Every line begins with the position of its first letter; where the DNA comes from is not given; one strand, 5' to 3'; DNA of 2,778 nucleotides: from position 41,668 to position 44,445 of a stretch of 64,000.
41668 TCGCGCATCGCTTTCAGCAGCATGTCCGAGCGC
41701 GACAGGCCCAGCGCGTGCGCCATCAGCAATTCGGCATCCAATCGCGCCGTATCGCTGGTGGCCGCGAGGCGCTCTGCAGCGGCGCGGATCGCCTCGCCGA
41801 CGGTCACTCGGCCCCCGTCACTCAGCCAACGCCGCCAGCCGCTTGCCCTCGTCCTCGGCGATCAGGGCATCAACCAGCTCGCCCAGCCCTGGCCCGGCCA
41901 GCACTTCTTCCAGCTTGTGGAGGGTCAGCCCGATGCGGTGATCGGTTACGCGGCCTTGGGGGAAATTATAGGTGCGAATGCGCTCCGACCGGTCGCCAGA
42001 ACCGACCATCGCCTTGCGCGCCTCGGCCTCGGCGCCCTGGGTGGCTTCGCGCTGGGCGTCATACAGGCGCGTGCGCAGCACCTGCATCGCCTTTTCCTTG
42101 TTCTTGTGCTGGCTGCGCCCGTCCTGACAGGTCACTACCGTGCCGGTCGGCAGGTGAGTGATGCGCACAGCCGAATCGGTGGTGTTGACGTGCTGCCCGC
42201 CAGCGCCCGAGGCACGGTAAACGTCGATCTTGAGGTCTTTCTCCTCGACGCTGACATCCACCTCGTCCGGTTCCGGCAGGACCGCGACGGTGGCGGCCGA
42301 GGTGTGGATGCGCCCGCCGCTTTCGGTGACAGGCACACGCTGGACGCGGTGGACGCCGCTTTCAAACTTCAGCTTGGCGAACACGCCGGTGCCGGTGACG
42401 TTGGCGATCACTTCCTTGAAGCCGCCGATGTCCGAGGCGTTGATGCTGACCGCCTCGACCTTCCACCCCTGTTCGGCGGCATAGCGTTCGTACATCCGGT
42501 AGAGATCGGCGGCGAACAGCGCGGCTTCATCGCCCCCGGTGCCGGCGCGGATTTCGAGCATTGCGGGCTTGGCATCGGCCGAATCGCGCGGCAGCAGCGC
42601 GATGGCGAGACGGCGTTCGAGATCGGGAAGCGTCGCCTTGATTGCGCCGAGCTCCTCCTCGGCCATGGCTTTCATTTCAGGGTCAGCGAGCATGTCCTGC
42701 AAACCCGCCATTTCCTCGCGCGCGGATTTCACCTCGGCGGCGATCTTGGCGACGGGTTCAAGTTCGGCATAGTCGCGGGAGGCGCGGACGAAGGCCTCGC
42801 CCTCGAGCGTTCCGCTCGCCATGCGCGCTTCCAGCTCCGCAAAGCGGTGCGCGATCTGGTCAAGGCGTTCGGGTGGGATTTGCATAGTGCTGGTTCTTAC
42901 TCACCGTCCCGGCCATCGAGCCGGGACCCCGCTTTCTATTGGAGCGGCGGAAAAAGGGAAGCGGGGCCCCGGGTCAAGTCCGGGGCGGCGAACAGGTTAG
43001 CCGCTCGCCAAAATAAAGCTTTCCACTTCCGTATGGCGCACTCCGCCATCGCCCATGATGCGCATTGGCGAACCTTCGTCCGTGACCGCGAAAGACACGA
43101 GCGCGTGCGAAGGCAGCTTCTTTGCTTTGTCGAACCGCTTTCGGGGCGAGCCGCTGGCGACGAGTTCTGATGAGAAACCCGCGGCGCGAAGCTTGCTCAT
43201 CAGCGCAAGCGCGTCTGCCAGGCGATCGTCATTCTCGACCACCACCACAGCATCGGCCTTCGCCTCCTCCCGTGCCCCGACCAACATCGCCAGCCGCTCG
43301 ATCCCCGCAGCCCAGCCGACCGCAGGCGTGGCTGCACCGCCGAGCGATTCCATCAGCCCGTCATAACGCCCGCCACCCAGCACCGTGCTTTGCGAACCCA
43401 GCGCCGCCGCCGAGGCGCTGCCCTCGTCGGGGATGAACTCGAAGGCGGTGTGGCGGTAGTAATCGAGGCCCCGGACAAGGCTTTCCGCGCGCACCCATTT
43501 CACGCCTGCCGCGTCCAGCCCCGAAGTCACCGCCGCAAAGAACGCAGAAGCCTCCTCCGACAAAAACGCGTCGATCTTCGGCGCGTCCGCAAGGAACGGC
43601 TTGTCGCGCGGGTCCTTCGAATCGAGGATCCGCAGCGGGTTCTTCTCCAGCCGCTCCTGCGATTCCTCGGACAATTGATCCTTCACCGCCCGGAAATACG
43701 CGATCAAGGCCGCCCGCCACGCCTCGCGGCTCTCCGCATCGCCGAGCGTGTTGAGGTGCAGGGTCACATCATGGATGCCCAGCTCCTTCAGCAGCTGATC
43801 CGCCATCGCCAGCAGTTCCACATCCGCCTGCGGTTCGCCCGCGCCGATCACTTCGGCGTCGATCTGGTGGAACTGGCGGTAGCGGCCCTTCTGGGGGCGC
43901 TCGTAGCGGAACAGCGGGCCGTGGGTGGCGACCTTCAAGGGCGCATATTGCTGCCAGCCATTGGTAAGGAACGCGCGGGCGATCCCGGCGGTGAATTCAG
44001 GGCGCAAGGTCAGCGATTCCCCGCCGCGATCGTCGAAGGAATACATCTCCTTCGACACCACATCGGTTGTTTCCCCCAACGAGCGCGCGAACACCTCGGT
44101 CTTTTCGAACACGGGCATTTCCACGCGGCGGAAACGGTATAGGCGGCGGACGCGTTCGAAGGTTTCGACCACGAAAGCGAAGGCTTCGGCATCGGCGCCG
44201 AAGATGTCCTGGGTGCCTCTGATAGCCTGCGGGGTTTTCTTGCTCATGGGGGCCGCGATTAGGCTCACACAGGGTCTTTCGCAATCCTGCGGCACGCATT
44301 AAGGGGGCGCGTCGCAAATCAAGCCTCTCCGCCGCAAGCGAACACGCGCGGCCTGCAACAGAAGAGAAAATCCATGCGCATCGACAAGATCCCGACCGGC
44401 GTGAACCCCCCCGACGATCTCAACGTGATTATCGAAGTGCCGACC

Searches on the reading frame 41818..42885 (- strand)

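Call 78: search_protein_families(library=pfam, proteins=[window:41818-42885:-], max_evalue=0.00001)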
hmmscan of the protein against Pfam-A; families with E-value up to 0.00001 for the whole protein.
window:41818-42885:- (355 aa): 2 families
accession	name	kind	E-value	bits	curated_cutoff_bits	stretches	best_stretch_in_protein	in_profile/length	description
PF03462.23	PCRF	-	5.8e-67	225.7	24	1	12-200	2-194/194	PCRF domain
PF00472.26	RF-1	-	4.7e-45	152.7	35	1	207-317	1-116/116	RF-1 domain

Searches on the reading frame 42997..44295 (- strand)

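Call 78: search_protein_families(library=pfam, proteins=[window:42997-44295:-], max_evalue=0.00001)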
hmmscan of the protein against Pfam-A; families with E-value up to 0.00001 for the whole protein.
window:42997-44295:- (432 aa): 2 families
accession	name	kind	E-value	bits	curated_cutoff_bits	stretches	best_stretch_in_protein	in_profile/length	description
PF13393.11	tRNA-synt_His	-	4.3e-30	105.4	25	1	27-335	1-308/308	Histidyl-tRNA synthetase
PF00587.30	tRNA-synt_2b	-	9.4e-17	62.1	29.3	1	85-287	1-120/179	tRNA synthetase class II core domain (G, H, P, S and T)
